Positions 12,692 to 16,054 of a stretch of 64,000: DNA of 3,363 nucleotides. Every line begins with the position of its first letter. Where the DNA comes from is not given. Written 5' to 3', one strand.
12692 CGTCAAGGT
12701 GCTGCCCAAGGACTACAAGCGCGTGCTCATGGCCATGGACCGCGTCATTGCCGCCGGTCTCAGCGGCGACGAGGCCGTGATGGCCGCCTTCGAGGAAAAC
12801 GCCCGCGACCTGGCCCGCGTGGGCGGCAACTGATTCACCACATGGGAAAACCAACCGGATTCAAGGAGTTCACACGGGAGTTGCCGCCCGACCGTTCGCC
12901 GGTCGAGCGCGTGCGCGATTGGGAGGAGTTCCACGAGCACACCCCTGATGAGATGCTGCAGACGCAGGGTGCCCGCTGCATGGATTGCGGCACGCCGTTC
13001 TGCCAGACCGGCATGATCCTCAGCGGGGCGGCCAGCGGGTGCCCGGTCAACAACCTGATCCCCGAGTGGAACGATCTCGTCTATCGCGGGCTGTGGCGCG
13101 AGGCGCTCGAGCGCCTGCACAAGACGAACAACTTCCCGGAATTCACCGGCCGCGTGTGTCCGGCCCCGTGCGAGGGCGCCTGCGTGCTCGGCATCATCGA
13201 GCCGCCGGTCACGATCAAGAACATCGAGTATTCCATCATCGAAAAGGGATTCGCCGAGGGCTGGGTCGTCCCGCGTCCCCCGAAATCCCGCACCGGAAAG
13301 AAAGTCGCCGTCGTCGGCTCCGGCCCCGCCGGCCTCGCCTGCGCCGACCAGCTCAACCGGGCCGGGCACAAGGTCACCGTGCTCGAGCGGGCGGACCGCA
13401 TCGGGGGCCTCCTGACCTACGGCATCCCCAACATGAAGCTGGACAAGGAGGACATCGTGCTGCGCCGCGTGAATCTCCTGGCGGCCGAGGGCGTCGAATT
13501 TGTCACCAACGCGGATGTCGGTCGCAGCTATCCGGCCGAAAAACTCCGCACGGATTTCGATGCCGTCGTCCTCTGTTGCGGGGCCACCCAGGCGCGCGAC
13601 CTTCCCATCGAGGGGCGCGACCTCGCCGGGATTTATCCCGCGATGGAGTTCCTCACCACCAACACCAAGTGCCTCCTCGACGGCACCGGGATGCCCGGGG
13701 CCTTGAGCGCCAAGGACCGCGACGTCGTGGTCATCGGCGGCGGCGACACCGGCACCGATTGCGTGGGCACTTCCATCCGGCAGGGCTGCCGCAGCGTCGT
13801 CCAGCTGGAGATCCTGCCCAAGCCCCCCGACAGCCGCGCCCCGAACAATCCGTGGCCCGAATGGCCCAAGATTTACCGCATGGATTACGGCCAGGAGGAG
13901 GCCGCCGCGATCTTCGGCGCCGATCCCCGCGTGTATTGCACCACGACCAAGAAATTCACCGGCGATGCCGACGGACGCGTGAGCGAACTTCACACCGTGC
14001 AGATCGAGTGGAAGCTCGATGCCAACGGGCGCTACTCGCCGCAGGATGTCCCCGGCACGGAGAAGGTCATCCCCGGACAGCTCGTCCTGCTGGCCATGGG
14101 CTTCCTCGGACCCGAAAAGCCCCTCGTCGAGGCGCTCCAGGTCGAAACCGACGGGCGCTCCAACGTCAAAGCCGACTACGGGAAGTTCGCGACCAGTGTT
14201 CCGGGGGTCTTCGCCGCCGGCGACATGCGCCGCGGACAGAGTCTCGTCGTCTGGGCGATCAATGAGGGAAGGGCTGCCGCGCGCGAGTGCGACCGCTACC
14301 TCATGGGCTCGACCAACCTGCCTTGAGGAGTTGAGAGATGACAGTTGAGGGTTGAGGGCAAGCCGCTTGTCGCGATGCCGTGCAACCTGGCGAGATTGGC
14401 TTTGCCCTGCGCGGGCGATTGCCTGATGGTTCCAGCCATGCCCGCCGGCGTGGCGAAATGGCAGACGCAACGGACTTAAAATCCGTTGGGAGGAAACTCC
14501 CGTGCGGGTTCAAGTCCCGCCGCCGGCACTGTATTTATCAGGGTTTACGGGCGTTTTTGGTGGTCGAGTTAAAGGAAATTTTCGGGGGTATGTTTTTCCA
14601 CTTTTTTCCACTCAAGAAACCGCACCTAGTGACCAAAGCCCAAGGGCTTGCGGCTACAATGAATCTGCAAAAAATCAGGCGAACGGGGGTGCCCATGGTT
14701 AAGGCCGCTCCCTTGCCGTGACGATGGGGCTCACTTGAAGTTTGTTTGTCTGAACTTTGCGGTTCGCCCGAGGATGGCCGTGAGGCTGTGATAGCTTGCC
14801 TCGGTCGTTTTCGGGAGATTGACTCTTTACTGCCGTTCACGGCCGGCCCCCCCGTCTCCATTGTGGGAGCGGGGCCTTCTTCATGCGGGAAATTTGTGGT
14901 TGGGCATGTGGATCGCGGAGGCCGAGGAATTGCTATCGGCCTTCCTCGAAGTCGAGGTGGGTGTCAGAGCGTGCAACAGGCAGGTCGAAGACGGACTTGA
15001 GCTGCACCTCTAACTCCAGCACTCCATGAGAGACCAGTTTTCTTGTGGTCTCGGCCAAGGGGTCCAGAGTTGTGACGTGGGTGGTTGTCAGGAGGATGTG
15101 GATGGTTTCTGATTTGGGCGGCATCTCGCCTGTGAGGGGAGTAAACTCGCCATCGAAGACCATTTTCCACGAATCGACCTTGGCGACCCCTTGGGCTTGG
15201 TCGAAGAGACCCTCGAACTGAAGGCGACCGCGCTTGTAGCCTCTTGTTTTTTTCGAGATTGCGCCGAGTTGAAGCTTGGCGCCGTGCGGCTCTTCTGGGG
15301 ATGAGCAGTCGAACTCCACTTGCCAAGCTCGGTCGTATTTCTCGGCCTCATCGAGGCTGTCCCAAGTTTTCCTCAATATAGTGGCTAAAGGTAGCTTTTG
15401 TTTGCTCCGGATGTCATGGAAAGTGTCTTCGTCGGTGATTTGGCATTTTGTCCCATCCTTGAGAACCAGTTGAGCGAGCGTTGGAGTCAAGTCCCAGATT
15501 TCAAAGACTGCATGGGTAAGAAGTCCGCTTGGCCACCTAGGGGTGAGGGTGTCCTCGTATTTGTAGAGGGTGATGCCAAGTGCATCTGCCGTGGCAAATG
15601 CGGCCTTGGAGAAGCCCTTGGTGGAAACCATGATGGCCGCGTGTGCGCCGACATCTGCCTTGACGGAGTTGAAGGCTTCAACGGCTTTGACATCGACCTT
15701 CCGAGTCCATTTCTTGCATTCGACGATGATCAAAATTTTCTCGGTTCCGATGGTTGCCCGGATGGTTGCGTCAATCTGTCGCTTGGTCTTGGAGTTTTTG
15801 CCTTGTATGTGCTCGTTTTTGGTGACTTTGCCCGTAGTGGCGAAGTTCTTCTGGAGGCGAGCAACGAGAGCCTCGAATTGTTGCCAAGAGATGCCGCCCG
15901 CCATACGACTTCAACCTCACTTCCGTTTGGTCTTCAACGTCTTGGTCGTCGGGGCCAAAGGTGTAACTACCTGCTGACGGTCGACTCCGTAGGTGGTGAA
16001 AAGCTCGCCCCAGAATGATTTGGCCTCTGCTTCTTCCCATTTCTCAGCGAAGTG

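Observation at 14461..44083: ~29.6-kb integrative island in tRNA-Leu(UAA) bounded by a 68-bp direct repeat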

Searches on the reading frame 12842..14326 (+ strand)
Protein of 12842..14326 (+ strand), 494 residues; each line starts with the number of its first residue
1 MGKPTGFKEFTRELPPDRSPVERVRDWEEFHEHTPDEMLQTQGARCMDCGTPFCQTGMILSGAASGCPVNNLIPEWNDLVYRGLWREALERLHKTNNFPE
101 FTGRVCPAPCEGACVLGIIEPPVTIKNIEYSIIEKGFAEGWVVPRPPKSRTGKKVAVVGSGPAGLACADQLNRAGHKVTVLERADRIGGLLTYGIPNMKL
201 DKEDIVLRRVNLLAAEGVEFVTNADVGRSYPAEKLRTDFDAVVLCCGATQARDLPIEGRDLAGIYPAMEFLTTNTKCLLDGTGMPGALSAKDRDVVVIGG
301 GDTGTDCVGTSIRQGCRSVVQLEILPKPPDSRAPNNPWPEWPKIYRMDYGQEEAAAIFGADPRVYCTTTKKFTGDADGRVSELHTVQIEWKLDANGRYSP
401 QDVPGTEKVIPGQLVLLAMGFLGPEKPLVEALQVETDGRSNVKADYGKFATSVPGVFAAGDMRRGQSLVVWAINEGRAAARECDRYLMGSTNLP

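Call 7: search_protein_families(library=pfam, proteins=[window:12842-14326:+], max_evalue=0.01)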
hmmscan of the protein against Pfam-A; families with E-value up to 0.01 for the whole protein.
window:12842-14326:+ (494 aa): 20 families
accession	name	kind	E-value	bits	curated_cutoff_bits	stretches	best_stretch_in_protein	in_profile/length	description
PF07992.20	Pyr_redox_2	-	1.3e-25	90.8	26.1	1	153-476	1-291/291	Pyridine nucleotide-disulphide oxidoreductase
PF14691.11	Fer4_20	-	8.8e-20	71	25.8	1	24-139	2-111/113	Dihydroprymidine dehydrogenase domain II, 4Fe-4S cluster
PF00070.33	Pyr_redox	-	7.3e-11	42.9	22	1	154-188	1-35/82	Pyridine nucleotide-disulphide oxidoreductase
PF13450.12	NAD_binding_8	-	2.4e-10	41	21.9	1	157-192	1-36/68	NAD(P)-binding Rossmann-like domain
PF12831.13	FAD_oxidored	-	1.4e-09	38.2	27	1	155-196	2-43/416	FAD dependent oxidoreductase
PF01593.30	Amino_oxidase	-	9.3e-09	35.5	19.8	1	163-190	2-29/443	Flavin containing amine oxidoreductase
PF13738.12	Pyr_redox_3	-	1.2e-08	35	30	1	157-188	2-33/305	Pyridine nucleotide-disulphide oxidoreductase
PF01266.30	DAO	-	7.8e-08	32.7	27.9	1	154-188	1-35/353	FAD dependent oxidoreductase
PF03486.20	HI0933_like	-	2.8e-07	30.7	50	1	154-188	2-36/244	HI0933-like protein Rossmann domain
PF00890.30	FAD_binding_2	-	9e-06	25.6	20.4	1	155-190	2-37/414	FAD binding domain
PF13241.12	NAD_binding_7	-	9.7e-06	26.5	22.1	0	151-184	6-39/104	Putative NAD(P)-binding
PF01494.25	FAD_binding_3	-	2.3e-05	24.2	22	1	154-185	3-34/349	FAD binding domain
PF01946.23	Thi4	-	6e-05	22.8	26.2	1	154-190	19-56/235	Thi4 family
PF01134.28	GIDA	-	0.00017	21.2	22.1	0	154-189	1-37/391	Glucose inhibited division protein A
PF05834.18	Lycopene_cycl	-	0.00044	19.9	23.4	0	155-186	2-35/380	Lycopene cyclase protein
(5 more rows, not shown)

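Call 13: find_encoding_contigs(protein=window:12842-14326:+, flank=10000, max_places=10)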
Protein window:12842-14326:+ (494 aa): no gene with exactly this product is on record in the collection.
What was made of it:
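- Tried and rejected: Exact look-up of the window's GltD in the assembly index found nothing (call 13).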

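Call 23: find_related_loci(query=window:12842-14326:+, collection=genome_contigs, flank=10000)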
Query window:12842-14326:+ (494 aa) in genome_contigs; peptide patterns used: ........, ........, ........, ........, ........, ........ (x = any residue, [..] = any of these).
600 stretches matched a pattern (row limit reached: there are more); 597 encode a relative of the query (tblastn E <= 1e-3); the best 80 are kept; 80 distinct loci.
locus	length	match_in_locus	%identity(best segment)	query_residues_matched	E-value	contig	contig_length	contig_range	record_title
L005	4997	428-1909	88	1-494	0e+0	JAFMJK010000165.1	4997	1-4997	MAG: Chthoniobacterales bacterium isolate DEBay_Sum019D_L_G_169 NODE_21994_length_4997_cov_6.870498, whole genome shotgu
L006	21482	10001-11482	88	1-494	0e+0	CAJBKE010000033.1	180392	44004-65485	MAG: uncultured Verrucomicrobia bacterium isolate Loc090907-1m_bin-436 genome assembly, contig: bin-436:33/70, whole gen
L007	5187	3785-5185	88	1-467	0e+0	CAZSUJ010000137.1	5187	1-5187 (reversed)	MAG TPA_asm: uncultured Chthoniobacter sp. isolate SRP242652_co2_114 genome assembly, contig: NODE_16393_length_5187_cov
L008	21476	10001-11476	73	1-494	0e+0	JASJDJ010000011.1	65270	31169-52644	MAG: Xenococcaceae cyanobacterium MO_188.B32 MO_188.c_182, whole genome shotgun sequence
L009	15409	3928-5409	72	1-494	0e+0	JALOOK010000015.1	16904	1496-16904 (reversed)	MAG: Oscillatoria sp. Prado101 scaffold_2505, whole genome shotgun sequence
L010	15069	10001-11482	73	1-494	0e+0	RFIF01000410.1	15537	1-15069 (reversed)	MAG: Cyanobacteria bacterium J069 k99_1140247, whole genome shotgun sequence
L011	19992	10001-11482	72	1-494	0e+0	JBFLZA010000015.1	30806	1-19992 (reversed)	MAG: Cyanobacteriota bacterium isolate MAG099 MAG099_15, whole genome shotgun sequence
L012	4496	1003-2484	72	1-494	0e+0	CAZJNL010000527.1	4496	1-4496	MAG TPA_asm: uncultured Oscillatoria sp. isolate SRP220891_co5_255 genome assembly, contig: NODE_20031_length_4496_cov_6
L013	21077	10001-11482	72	1-494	0e+0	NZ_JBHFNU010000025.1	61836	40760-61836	Aerosakkonema sp. BLCC-F183 bin1.fa-25, whole genome shotgun sequence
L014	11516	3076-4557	73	1-494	0e+0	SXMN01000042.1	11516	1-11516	MAG: Verrucomicrobiales bacterium isolate F1-120-MAGs170 F1-120__c114756, whole genome shotgun sequence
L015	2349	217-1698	72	1-494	0e+0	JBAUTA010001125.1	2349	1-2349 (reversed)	MAG: Kovacikia sp. isolate MFD02237_ilm_asm_bin5 k127_11628, whole genome shotgun sequence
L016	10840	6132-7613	73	1-494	0e+0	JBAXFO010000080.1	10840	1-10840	MAG: Planctomycetota bacterium isolate ELA273 MAG273_80, whole genome shotgun sequence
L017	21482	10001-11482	72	1-494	0e+0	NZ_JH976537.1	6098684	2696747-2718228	Nodosilinea nodulosa PCC 7104 Lepto7104DRAFT_LPD.2, whole genome shotgun sequence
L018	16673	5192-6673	72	1-494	0e+0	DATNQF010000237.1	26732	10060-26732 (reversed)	MAG TPA_asm: Trichocoleus sp. isolate SMAG_U16500 k141_54610, whole genome shotgun sequence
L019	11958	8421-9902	71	1-494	0e+0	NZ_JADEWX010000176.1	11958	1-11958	Nodosilinea sp. LEGE 07088 NODE_342_length_12047_cov_33.5954, whole genome shotgun sequence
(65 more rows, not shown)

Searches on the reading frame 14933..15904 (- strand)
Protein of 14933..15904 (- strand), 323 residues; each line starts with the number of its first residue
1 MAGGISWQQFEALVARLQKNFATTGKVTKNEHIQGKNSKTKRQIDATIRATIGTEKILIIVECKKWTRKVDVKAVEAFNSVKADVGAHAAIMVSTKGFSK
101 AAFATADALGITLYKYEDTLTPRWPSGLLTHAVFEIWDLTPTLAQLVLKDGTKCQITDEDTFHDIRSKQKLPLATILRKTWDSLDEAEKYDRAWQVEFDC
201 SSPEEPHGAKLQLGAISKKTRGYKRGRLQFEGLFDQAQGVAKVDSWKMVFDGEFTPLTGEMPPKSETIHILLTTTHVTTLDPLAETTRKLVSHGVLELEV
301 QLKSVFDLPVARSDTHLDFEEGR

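Call 7: search_protein_families(library=pfam, proteins=[window:14933-15904:-], max_evalue=0.01)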
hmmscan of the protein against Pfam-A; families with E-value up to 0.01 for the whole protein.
window:14933-15904:- (323 aa): 2 families
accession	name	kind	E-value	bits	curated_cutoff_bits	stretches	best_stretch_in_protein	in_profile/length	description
PF04471.18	Mrr_cat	-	3.7e-14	53.3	21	1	5-115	4-107/115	Restriction endonuclease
PF22722.2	NA-iREase1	-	0.00012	22.5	27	1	37-117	20-102/106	NACHT-associated inactive Restriction Endonuclease 1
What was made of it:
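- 14933..15904 (-): Mrr-like restriction endonuclease domain protein (323 aa), cargo. Pfam Mrr_cat, 3.7e-14 (call 7).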

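Call 33: search_protein_families(library=padloc, proteins=[window:14933-15904:-], max_evalue=0.01)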
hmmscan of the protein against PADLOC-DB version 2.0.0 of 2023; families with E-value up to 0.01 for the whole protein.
window:14933-15904:- (323 aa): 1 family
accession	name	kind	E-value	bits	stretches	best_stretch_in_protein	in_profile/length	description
PDLC04815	PDC-S02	-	0.00014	19.3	1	51-106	244-299/346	-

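Call 38: search_protein_families(library=ncbifam, proteins=[window:14933-15904:-], max_evalue=0.01)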
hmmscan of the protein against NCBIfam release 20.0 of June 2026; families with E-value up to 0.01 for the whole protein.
window:14933-15904:- (323 aa): 0 families
